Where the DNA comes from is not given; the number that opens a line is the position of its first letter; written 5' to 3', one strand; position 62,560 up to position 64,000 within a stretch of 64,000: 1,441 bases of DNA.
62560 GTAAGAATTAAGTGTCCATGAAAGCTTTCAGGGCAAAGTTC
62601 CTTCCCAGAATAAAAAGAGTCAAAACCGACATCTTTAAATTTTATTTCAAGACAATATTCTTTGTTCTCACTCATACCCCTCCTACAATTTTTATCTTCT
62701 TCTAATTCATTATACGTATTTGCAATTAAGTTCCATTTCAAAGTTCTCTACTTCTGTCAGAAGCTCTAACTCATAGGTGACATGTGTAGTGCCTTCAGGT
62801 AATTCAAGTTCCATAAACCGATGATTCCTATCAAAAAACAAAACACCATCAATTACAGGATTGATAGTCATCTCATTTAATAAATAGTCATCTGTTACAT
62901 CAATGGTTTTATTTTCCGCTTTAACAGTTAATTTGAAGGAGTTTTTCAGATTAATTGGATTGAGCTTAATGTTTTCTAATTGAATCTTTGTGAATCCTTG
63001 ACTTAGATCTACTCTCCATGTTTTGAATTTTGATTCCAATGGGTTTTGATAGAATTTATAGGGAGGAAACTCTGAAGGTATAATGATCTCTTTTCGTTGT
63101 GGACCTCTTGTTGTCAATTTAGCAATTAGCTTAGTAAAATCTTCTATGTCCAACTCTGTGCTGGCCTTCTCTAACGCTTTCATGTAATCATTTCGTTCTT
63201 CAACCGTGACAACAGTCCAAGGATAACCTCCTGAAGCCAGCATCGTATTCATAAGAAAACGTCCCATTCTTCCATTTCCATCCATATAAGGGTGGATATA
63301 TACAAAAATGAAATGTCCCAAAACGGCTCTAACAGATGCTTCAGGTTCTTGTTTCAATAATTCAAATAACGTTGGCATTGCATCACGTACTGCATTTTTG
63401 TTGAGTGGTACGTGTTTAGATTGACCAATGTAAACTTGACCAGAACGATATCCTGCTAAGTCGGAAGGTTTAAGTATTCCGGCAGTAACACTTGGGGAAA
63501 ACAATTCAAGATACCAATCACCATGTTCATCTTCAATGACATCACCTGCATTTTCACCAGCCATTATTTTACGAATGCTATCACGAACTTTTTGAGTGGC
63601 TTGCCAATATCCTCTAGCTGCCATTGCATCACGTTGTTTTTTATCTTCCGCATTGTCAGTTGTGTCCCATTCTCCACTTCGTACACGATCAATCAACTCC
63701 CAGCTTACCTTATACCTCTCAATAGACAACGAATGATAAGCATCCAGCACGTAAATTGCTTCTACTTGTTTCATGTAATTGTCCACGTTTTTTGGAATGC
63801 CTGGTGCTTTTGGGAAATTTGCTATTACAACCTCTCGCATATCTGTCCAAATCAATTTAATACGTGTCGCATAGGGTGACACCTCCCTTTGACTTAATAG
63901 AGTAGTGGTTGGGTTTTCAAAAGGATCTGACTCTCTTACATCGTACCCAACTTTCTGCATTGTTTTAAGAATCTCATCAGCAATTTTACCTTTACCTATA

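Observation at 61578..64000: AT-rich Fic + unknown (Rx5H, AGGAGG-led) two-gene cassette: candidate undescribed toxin/defence module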

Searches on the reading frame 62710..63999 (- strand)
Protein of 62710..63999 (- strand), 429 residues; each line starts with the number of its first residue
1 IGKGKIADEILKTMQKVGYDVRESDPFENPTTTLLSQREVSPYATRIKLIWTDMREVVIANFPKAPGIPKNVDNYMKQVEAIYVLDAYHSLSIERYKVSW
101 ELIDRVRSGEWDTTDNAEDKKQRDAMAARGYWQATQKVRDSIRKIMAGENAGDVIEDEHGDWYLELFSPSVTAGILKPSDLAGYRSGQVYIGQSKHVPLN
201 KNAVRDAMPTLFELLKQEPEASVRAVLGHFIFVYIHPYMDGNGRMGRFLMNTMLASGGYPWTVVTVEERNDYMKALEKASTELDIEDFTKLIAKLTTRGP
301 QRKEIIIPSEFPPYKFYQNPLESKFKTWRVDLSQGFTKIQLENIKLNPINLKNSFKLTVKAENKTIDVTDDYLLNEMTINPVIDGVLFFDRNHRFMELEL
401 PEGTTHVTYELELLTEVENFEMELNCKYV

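Call 4: search_protein_families(library=pfam, proteins=[window:62710-63960:-], max_evalue=1)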
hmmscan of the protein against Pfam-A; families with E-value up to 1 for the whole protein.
window:62710-63960:- (416 aa): 1 family
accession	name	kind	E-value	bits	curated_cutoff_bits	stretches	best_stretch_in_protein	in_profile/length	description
PF02661.23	Fic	-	1.2e-11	45.8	24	1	170-241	22-93/93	Fic/DOC family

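Call 5: search_protein_families(library=padloc, proteins=[window:62710-63999:-], max_evalue=1)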
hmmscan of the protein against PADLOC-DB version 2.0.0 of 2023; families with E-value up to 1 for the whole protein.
window:62710-63999:- (429 aa): 9 families
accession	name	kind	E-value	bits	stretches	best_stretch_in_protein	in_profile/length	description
PDLC03963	SoFic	-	6.7e-21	73.1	1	78-294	52-258/361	-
PDLC04966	PDC-S24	-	4.5e-17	60.1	1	182-282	253-371/497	-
PDLC04840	PDC-S04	-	1.2e-12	46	1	216-304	136-220/227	-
PDLC04837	PDC-S04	-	1.3e-12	45.5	1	191-297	119-225/234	-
PDLC04836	PDC-S04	-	5.1e-12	43.5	1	182-282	116-215/244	-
PDLC04839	PDC-S04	-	2.1e-10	38.6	1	228-295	133-201/205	-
PDLC04838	PDC-S04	-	8.1e-07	27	1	233-298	141-204/209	-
PDLC04841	PDC-S04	-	9.4e-05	20.2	1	208-304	181-276/292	-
PDLC04842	PDC-S04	-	0.0016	16.2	1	234-282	110-158/202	-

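Call 6: search_protein_families(library=ncbifam, proteins=[window:62710-63999:-], max_evalue=1)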
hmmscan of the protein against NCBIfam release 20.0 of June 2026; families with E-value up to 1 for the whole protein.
window:62710-63999:- (429 aa): 5 families
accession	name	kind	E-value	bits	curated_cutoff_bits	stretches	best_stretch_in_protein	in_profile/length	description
NF046030.1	ProtAdlyltaseSoFic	equivalog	5.3e-06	25.6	550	1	204-282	159-245/361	protein adenylyltransferase Fic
TIGR02613.1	mob_myst_B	hypoth_equivalog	7.4e-05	22.7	124.4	1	225-285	112-178/186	mobile mystery protein B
NF046029.1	ProtAdlyltaseNmFic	equivalog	0.00034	20.4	230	1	213-298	73-158/177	protein adenylyltransferase Fic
TIGR01550.1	DOC_P1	subfamily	0.085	13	38.65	1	233-273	63-102/122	type II toxin-antitoxin system death-on-curing family toxin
NF010653.0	PRK14052.1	equivalog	0.091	11.9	364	1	214-250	325-362/387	VopS family T3SS effector adenosine monophosphate-protein transferase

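Call 8: search_solved_structures(query=window:62710-63960:-, max_evalue=0.01, show_alignments=2)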
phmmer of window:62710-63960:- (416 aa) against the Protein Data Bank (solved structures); distinct sequences matched with E-value up to 0.01: 27.
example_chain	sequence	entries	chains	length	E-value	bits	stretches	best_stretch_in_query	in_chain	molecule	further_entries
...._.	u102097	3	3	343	1e-18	70.8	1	48-284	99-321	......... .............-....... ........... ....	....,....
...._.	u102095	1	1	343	2.3e-18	69.6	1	160-284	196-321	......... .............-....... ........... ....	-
6i7i_A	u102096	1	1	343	2.5e-18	69.5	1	160-284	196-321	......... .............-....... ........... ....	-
6i7g_A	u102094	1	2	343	2.5e-18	69.5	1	160-284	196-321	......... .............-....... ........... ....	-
4u04_A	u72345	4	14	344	2.5e-18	69.5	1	160-284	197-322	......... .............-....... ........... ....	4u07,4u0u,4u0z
9yz5_A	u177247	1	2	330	7.4e-18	67.9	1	160-284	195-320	Protein adenylyltransferase FICD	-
4u0s_A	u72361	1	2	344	7.8e-18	67.9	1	160-284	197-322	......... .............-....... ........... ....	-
7b7z_A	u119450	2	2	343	2.5e-17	66.2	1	48-284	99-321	Protein adenylyltransferase FICD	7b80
6zmd_B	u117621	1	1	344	6.5e-17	64.8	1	160-284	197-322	Protein adenylyltransferase FICD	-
5jj6_A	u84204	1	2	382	1.2e-12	50.8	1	161-289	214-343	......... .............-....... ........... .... homolog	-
5jj7_A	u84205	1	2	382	1.3e-12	50.7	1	161-289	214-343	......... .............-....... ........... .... homolog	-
3cuc_A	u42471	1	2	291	1e-08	37.8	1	212-270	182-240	Protein of unknown function with a Fic domain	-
4rgl_A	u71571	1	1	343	3.8e-07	32.6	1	168-279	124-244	Filamentation induced by cAMP protein Fic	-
4x2e_A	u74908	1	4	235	6.2e-07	32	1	194-267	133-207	Fic family protein putative filamentation induced by cAMP protein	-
4x2c_A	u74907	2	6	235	6.5e-07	31.9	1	194-267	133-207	Fic family protein putative filamentation induced by cAMP protein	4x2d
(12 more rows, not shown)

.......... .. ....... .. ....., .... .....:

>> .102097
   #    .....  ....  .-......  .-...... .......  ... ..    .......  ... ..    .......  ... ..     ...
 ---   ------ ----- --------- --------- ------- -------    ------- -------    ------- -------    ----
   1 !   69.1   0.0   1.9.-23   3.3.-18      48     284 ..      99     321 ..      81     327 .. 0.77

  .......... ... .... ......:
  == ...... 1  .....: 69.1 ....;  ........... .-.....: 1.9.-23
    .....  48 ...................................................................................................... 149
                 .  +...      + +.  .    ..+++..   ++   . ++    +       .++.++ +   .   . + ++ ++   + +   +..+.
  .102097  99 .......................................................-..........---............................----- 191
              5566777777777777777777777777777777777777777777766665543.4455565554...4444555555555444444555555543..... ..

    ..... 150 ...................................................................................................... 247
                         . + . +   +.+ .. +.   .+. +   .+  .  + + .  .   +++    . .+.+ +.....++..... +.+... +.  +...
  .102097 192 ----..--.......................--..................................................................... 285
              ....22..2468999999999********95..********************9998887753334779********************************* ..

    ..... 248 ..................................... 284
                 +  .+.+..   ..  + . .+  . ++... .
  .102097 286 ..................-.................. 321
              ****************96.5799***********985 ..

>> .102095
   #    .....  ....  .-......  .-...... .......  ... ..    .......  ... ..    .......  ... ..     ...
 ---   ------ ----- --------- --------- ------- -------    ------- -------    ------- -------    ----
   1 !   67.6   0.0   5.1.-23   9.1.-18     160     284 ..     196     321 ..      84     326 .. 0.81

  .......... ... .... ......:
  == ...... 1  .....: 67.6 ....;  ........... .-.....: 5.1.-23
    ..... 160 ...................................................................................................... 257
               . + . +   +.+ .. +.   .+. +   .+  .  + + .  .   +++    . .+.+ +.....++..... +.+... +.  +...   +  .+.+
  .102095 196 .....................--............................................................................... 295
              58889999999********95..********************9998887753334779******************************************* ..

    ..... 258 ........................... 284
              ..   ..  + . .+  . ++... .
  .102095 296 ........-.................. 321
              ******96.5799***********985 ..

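Call 47: predict_structure(alignment_id=A3)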
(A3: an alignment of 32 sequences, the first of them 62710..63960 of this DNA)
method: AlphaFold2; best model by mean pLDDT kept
length: 416 residues; sequences in the alignment: 32
mean_pLDDT: 73.3   pTM: 0.56
mean pLDDT of the five models: 73.3, 73.0, 71.9, 71.0, 66.0
residues with pLDDT >= 90: 77; 70-90: 196; 50-70: 81; < 50: 62
segments of 3 or more residues with pLDDT < 50: 1-26, 139-146, 155-163, 167-170, 226-230, 290-295
pLDDT, mean of each block of 10 residues (from residue 1): 37 40 56 89 94 81 76 69 68 79 74 72 72 63 47 49 48 57 65 75 83 82 56 57 70 77 86 91 65 55 87 83 86 94 93 85 86 80 86 92 93 89
secondary structure, 60 per line:
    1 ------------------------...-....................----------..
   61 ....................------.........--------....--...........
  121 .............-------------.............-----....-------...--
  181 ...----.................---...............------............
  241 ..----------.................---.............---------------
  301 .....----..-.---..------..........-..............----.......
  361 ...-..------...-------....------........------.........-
elements in order: H29-48 H59-80 H87-95 H104-107 H110-133 H147-159 H165-168 E176-178 E181-183 H188-204 H208-222 H229-242 H253-269 H273-285 E301-305 E325-334 H336-341 E342-349 E354-360 E373-375 E383-386 E393-400 E407-415

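Call 61: fold_search(model_id=the predicted structure, library=pdb)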
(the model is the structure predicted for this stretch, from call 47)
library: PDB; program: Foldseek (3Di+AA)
matches with E <= 10: 938; with E <= 0.001: 19
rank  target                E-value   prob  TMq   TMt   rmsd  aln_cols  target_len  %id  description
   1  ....                  5.4e-07  1.00  0.40  0.49   8.0       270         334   25  Crystal structure of monomeric FICD mutant L258D complexed with MgAMP-PNP (released 2019-09-25)
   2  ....                  6.6e-07  1.00  0.42  0.51   7.8       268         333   24  Crystal structure of monomeric FICD mutant L258D complexed with MgATP (released 2019-09-25)
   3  4u0z_C                9.5e-07  1.00  0.41  0.51   8.2       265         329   23  Eukaryotic Fic Domain containing protein with bound APCPP (released 2014-12-10)
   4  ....                  9.5e-07  1.00  0.41  0.50   7.8       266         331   24  Crystal structure of dimeric FICD mutant K256S (released 2019-09-25)
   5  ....                  9.5e-07  1.00  0.40  0.48   8.1       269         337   24  Crystal structure of monomeric FICD mutant L258D (released 2019-09-25)
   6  4u07_A                1.4e-06  1.00  0.40  0.50   8.1       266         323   24  ATP bound to eukaryotic FIC domain containing protein (released 2014-12-10)
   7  4u0z_B                1.4e-06  1.00  0.41  0.51   8.0       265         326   22  Eukaryotic Fic Domain containing protein with bound APCPP (released 2014-12-10)
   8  4u04_A                2.0e-06  1.00  0.38  0.49   8.4       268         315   24  Structure of a eukaryotic fic domain containing protein (released 2014-12-10)
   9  6i7g_B                2.5e-06  1.00  0.41  0.49   8.1       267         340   25  Crystal structure of dimeric wild type FICD complexed with ATP (released 2019-09-25)
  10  6zmd_B                2.5e-06  1.00  0.40  0.49   8.1       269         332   23  Crystal structure of HYPE covalently tethered to BiP bound to AMP-PNP (released 2021-04-14)
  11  9yz5_A                4.6e-06  1.00  0.40  0.49   8.0       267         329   24  human FicD bound with farnesyl pyrophosphate (released 2026-02-25)
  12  6i7i                  8.4e-06  1.00  0.42  0.51   8.1       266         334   23  Crystal structure of dimeric FICD mutant K256A complexed with MgATP (released 2019-09-25)
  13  4u0u_A                8.8e-06  1.00  0.40  0.49   8.3       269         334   24  Wild type eukaryotic fic domain containing protein with ADP (released 2014-12-10)
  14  7b7z_A                1.0e-05  1.00  0.41  0.50   8.0       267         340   24  DeAMPylation complex of monomeric FICD and AMPylated BiP (state 1) (released 2021-07-07)
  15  4rgl                  3.1e-05  1.00  0.36  0.45   8.8       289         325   17  Crystal structure of a Fic family protein (Dde_2494) from Desulfovibrio desulfuricans G20 at 2.70 A resolution (released 2014-10-29)
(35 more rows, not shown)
